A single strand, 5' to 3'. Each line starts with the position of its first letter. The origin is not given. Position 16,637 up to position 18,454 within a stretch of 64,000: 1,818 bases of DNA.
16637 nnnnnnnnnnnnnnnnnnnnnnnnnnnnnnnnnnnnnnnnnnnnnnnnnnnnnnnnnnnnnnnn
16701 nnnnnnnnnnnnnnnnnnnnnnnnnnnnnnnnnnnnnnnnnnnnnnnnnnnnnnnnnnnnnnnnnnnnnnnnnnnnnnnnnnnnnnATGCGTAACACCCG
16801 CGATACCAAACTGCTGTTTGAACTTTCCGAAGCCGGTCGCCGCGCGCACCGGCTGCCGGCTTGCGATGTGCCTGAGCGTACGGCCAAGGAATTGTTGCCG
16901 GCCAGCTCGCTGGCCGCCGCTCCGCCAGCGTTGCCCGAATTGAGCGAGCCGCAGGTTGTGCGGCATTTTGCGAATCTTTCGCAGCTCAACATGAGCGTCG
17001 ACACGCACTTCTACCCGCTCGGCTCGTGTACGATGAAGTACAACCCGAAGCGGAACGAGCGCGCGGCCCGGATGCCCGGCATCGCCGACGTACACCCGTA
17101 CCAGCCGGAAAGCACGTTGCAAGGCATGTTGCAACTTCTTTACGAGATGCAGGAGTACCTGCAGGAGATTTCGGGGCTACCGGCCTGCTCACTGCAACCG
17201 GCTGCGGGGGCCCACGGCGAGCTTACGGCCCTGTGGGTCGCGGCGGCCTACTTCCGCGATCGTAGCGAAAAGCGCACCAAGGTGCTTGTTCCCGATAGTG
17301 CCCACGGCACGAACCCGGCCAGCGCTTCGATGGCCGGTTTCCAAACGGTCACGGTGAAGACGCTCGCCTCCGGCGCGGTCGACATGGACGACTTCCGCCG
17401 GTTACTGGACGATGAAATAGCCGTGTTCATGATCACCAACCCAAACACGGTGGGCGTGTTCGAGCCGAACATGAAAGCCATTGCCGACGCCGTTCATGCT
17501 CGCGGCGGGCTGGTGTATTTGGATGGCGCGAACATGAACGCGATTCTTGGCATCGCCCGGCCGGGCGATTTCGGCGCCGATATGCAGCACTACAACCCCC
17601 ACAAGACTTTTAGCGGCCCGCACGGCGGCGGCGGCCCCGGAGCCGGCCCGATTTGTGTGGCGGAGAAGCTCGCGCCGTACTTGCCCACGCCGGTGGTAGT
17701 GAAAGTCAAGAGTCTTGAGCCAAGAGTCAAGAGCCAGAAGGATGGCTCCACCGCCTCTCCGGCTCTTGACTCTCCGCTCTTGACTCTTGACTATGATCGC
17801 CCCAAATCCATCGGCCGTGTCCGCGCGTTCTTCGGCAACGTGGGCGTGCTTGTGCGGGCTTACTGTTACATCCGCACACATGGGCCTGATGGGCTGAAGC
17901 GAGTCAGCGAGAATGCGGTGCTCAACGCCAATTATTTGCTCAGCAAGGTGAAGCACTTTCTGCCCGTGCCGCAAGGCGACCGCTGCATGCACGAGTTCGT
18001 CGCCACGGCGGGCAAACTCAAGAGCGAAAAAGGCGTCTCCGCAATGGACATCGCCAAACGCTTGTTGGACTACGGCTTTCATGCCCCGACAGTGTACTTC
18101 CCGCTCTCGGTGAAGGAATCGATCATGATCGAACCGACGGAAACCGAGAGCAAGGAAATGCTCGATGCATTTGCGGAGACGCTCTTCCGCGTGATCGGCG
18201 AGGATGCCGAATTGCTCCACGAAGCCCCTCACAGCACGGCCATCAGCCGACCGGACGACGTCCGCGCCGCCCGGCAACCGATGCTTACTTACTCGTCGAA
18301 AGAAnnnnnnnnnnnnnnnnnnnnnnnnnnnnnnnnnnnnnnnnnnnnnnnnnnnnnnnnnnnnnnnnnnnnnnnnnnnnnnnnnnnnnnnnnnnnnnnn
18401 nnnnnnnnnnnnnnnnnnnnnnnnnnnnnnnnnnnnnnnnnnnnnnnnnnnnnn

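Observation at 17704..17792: Palindromic repeat element inserted in frame inside gcvPB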

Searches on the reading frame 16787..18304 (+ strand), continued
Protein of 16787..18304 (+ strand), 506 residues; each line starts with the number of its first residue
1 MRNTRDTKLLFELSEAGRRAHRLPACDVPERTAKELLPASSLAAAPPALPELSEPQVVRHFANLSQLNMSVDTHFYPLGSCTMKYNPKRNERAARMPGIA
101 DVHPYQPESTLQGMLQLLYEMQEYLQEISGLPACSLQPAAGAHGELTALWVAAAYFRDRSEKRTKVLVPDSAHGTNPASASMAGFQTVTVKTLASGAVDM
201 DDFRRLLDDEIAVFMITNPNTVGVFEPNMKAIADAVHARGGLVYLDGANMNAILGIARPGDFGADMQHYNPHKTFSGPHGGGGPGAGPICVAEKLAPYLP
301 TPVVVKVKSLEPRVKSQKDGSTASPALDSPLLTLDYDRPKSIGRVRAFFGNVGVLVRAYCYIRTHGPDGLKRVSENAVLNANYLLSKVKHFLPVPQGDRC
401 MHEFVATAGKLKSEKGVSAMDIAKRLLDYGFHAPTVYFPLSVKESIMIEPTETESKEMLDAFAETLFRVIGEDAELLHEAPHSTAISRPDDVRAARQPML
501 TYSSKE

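Call 32: find_encoding_contigs(protein=P0118, flank=10000, max_places=1)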
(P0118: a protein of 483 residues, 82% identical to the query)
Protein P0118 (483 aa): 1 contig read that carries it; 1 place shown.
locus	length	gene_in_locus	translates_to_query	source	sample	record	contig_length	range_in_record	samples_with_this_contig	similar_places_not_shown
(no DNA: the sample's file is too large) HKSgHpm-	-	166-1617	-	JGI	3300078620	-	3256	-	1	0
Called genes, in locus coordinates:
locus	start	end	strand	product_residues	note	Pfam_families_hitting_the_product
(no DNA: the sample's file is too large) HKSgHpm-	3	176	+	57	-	?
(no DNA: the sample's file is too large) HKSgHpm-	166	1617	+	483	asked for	PF02347:GDC-P, PF00266:Aminotran_5 (weak), PF21478:GcvP2_C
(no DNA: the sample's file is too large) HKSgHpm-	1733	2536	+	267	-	PF21948:LplA-B_cat, PF03099:BPL_LplA_LipB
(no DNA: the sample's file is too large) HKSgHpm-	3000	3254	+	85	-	?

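Call 33: find_encoding_contigs(protein=P0062, flank=10000, max_places=1)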
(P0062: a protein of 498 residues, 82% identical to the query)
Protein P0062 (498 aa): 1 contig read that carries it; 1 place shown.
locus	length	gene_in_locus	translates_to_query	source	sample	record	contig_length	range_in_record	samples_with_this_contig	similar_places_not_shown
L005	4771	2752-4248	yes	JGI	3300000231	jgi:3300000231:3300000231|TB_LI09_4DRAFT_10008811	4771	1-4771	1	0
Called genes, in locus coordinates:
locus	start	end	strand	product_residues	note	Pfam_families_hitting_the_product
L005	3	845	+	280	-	?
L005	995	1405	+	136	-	PF01597:GCV_H, PF00364:Biotin_lipoyl (weak)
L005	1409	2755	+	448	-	PF02347:GDC-P, PF00266:Aminotran_5 (weak)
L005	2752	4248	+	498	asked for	PF02347:GDC-P, PF00266:Aminotran_5, PF21478:GcvP2_C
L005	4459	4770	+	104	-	?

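Call 34: find_encoding_contigs(protein=P0092, flank=10000, max_places=1)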
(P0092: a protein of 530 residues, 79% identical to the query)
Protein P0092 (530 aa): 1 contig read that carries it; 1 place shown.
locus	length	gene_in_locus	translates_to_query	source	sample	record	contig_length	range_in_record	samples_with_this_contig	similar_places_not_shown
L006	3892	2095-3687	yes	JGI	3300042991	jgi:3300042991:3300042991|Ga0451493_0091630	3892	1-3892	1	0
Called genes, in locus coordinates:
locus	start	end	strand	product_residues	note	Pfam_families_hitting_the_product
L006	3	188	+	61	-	?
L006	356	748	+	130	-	PF01597:GCV_H, PF00364:Biotin_lipoyl (weak)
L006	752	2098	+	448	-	PF02347:GDC-P, PF00266:Aminotran_5 (weak)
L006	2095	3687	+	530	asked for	PF02347:GDC-P, PF00266:Aminotran_5, PF21478:GcvP2_C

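Call 35: find_related_loci(query=window:16787-18304:+, collection=metagenome_contigs, flank=10000)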
Query window:16787-18304:+ (506 aa) in metagenome_contigs; peptide patterns used: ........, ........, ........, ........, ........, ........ (x = any residue, [..] = any of these).
600 stretches matched a pattern (row limit reached: there are more); 599 encode a relative of the query (tblastn E <= 1e-3); the best 80 are kept; 80 distinct loci.
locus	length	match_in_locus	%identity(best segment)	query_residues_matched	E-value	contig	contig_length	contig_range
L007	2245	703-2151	68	1-504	0e+0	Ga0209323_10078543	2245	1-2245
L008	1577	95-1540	69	1-503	0e+0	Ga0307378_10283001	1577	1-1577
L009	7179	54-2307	68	1-502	0e+0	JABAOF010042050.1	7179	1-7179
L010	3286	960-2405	63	1-502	0e+0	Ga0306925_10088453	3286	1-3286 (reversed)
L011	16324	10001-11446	63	1-504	0e+0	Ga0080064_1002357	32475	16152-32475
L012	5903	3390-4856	67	1-503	0e+0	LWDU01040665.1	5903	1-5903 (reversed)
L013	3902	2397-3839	69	1-502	0e+0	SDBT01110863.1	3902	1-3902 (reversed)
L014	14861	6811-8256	61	1-504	0e+0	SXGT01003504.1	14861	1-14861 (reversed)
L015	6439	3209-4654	64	1-503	0e+0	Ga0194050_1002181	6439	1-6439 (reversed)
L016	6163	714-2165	63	1-502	0e+0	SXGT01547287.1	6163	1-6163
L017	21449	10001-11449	62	1-504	0e+0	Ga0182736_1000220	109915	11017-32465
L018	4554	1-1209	67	80-503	0e+0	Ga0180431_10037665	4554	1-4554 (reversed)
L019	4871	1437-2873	56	7-504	2e-175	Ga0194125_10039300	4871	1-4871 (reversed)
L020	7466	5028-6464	53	6-502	3e-170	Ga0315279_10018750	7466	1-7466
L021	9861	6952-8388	54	9-506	3e-166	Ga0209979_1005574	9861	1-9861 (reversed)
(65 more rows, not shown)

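Call 44: find_encoding_contigs(protein=P0032, flank=10000, max_places=1)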
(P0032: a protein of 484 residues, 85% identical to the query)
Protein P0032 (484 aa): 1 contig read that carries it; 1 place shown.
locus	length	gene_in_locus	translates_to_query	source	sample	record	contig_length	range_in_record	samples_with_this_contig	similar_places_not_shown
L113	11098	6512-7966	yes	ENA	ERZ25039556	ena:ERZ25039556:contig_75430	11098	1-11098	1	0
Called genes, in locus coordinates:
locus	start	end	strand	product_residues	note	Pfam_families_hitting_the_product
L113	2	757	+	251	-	?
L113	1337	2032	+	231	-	-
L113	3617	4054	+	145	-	PF01571:GCV_T, PF08669:GCV_T_C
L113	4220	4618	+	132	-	PF01597:GCV_H, PF00364:Biotin_lipoyl (weak)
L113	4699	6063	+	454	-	PF02347:GDC-P, PF00266:Aminotran_5 (weak)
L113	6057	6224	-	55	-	-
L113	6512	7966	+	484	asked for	PF02347:GDC-P, PF00266:Aminotran_5, PF21478:GcvP2_C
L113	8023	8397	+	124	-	PF21948:LplA-B_cat, PF03099:BPL_LplA_LipB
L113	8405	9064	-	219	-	-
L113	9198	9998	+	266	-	PF16697:Yop-YscD_cpl, PF00498:FHA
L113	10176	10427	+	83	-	-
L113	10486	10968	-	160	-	-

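Call 45: find_encoding_contigs(protein=P0098, flank=10000, max_places=1)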
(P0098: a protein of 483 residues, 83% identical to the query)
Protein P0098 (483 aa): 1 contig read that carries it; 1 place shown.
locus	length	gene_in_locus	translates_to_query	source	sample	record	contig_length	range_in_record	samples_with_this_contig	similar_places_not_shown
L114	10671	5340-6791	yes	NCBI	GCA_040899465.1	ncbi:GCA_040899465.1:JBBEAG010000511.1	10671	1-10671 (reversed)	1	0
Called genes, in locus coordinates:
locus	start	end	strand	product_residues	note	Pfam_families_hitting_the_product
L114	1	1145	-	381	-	PF13360:PQQ_2, PF13570:Beta-prop_ACSF4 (faint), PF13360:PQQ_2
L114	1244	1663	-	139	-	-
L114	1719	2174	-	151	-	PF01050:MannoseP_isomer (weak), PF02311:AraC_binding, PF07883:Cupin_2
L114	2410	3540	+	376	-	PF01571:GCV_T, PF08669:GCV_T_C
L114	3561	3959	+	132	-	PF01597:GCV_H, PF00364:Biotin_lipoyl (weak)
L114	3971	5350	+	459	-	PF02347:GDC-P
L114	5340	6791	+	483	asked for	PF02347:GDC-P, PF00266:Aminotran_5 (weak), PF21478:GcvP2_C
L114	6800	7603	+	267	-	PF21948:LplA-B_cat, PF03099:BPL_LplA_LipB (weak)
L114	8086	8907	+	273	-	PF16697:Yop-YscD_cpl, PF00498:FHA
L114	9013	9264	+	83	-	-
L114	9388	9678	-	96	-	-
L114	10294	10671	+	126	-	?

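Call 46: find_encoding_contigs(protein=P0060, flank=10000, max_places=1)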
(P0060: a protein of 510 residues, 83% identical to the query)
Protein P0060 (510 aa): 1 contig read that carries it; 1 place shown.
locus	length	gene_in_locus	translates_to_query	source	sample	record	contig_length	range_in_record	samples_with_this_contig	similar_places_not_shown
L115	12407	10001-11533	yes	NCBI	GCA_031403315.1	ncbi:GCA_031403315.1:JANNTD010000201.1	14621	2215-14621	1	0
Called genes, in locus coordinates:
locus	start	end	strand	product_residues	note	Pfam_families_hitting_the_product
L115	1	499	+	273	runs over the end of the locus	PF14337:Abi_alpha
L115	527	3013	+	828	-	PF08206:OB_RNB, PF17876:CSD2, PF00773:RNB, PF00575:S1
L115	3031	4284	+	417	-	PF13360:PQQ_2, PF01011:PQQ (faint), PF13360:PQQ_2, PF13570:Beta-prop_ACSF4 (weak), PF13360:PQQ_2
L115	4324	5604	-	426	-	PF13360:PQQ_2, PF13570:Beta-prop_ACSF4 (faint), PF13360:PQQ_2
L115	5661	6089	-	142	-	-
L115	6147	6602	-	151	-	PF02311:AraC_binding (weak), PF07883:Cupin_2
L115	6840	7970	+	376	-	PF01571:GCV_T, PF08669:GCV_T_C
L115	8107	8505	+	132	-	PF01597:GCV_H, PF00364:Biotin_lipoyl (weak)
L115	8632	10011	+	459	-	PF02347:GDC-P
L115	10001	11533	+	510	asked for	PF02347:GDC-P, PF00266:Aminotran_5 (weak), PF21478:GcvP2_C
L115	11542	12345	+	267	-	PF21948:LplA-B_cat, PF03099:BPL_LplA_LipB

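Call 49: search_solved_structures(query=window:16787-18304:+, show_alignments=1, max_evalue=1e-20)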
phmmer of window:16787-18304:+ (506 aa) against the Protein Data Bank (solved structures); distinct sequences matched with E-value up to 1e-20: 5.
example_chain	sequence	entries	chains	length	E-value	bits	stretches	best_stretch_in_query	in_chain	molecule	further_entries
1wyt_B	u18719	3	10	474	5.7e-145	487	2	9-306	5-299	glycine dehydrogenase subunit 2 (P-protein)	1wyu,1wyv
9uz6_A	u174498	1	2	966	1.8e-98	333.7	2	53-311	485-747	Glycine dehydrogenase (decarboxylating)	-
6i33_A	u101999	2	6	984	7.7e-98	331.6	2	53-310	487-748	Glycine dehydrogenase (decarboxylating), mitochondrial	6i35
6i34_A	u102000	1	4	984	2.7e-97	329.8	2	53-310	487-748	Neanderthal Glycine decarboxylase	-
4lgl_A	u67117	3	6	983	5.8e-93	315.5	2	53-302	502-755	Glycine dehydrogenase [decarboxylating]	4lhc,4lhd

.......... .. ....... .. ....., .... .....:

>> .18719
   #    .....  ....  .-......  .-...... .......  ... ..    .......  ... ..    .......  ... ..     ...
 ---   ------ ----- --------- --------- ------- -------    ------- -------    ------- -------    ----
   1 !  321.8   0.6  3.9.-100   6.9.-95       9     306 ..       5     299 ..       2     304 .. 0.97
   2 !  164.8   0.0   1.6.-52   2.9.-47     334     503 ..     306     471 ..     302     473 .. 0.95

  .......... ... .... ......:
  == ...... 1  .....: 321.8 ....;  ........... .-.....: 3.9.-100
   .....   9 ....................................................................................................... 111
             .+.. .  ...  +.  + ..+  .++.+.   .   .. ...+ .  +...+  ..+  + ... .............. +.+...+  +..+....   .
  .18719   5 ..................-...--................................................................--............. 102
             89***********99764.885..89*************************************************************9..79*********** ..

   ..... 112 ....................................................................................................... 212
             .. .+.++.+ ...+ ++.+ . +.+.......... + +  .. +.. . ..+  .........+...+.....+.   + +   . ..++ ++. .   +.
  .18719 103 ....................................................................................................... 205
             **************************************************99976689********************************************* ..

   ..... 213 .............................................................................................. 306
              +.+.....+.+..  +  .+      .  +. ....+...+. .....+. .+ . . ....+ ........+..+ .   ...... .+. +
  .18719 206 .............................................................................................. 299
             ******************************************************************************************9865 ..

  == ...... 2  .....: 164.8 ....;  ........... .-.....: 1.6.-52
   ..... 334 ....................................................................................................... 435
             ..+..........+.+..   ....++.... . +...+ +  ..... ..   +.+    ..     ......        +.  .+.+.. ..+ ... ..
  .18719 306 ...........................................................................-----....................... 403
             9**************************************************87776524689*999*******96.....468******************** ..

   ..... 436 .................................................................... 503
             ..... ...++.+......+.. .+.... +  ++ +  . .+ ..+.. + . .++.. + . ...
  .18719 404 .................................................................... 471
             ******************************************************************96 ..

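Call 63: predict_structure(alignment_id=A1)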
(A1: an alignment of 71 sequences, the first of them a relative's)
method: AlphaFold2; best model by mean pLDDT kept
length: 506 residues; sequences in the alignment: 71
mean_pLDDT: 60.1   pTM: 0.59
mean pLDDT of the five models: 60.1, 59.6, 56.1, 51.2, 47.3
residues with pLDDT >= 90: 61; 70-90: 145; 50-70: 86; < 50: 214
segments of 3 or more residues with pLDDT < 50: 1-38, 40-106, 219-224, 248-256, 271-286, 310-327, 346-355, 360-374, 439-442, 482-506
pLDDT, mean of each block of 10 residues (from residue 1): 31 36 36 44 35 35 32 25 28 36 47 67 76 72 75 93 90 60 85 82 96 76 61 95 72 52 80 37 51 91 71 40 46 75 51 47 44 55 84 67 69 83 73 51 62 74 87 81 37 30 35
secondary structure, 60 per line:
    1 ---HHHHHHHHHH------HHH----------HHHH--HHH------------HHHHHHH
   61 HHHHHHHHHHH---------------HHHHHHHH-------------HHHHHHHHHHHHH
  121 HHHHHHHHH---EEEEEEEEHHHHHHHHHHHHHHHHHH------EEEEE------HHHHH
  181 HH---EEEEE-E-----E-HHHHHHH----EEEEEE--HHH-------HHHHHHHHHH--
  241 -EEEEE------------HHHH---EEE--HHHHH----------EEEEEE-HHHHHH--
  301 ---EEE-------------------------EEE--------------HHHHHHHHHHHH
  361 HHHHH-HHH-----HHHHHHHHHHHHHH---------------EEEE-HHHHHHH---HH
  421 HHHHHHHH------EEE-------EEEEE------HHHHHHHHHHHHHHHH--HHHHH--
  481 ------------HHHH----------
elements in order: H4-13 H33-36 H54-71 H87-94 H108-129 E133-140 H141-158 E165-169 H176-182 E186-190 H200-206 E211-216 H229-238 E242-246 H259-262 E266-268 H271-275 E286-291 H293-298 E304-306 E332-334 H349-365 H375-388 E404-407 H409-415 H419-428 E435-437 E445-449 H456-471 H474-478 H493-496

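Call 74: find_encoding_contigs(protein=P0099, flank=10000, max_places=1)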
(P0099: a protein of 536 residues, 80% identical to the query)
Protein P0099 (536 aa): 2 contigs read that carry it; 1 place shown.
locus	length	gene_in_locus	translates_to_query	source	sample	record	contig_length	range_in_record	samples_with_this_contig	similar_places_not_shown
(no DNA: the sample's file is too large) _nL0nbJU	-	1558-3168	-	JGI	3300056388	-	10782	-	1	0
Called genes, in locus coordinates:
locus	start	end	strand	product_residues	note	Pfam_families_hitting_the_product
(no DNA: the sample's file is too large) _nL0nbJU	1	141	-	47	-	?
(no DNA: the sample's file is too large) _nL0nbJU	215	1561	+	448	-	PF02347:GDC-P, PF00266:Aminotran_5 (weak)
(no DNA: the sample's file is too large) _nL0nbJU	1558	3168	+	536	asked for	PF02347:GDC-P, PF00266:Aminotran_5 (weak), PF21478:GcvP2_C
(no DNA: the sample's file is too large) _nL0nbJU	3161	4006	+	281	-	PF21948:LplA-B_cat, PF03099:BPL_LplA_LipB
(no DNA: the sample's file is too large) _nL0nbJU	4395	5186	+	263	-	PF16697:Yop-YscD_cpl, PF00498:FHA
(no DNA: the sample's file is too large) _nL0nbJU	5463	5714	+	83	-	-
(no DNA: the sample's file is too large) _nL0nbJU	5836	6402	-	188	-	-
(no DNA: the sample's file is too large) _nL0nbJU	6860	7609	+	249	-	-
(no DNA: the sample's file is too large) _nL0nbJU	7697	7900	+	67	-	-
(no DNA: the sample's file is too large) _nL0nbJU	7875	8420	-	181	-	PF01965:DJ-1_PfpI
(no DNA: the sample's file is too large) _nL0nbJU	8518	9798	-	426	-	PF03033:Glyco_transf_28 (weak), PF00201:UDPGT, PF06722:EryCIII-like_C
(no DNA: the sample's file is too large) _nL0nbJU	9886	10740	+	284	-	-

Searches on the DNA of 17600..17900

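Call 68: search_rna_families(source=window, start=17600, end=17900, threshold=evalue, max_evalue=1)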
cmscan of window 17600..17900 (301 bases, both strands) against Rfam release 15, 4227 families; matches with E-value up to 1: 4.
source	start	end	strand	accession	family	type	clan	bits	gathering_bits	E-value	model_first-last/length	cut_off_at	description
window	17708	17789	-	RF03831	mir-627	Gene; miRNA;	-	29.8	86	6.2e-05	1-87/87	no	mir-627 microRNA precursor family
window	17714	17779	-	RF03656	mir-2432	Gene; miRNA;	-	18.7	100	0.29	1-68/68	no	mir-2432 microRNA precursor family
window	17705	17784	-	RF03500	mir-1262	Gene; miRNA;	-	18.2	70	0.56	1-91/91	no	mir-1262 microRNA precursor family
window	17711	17786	+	RF04288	mir-9201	Gene; miRNA;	CL00147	16.8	95.5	0.59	1-81/81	no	mir-9201 microRNA precursor family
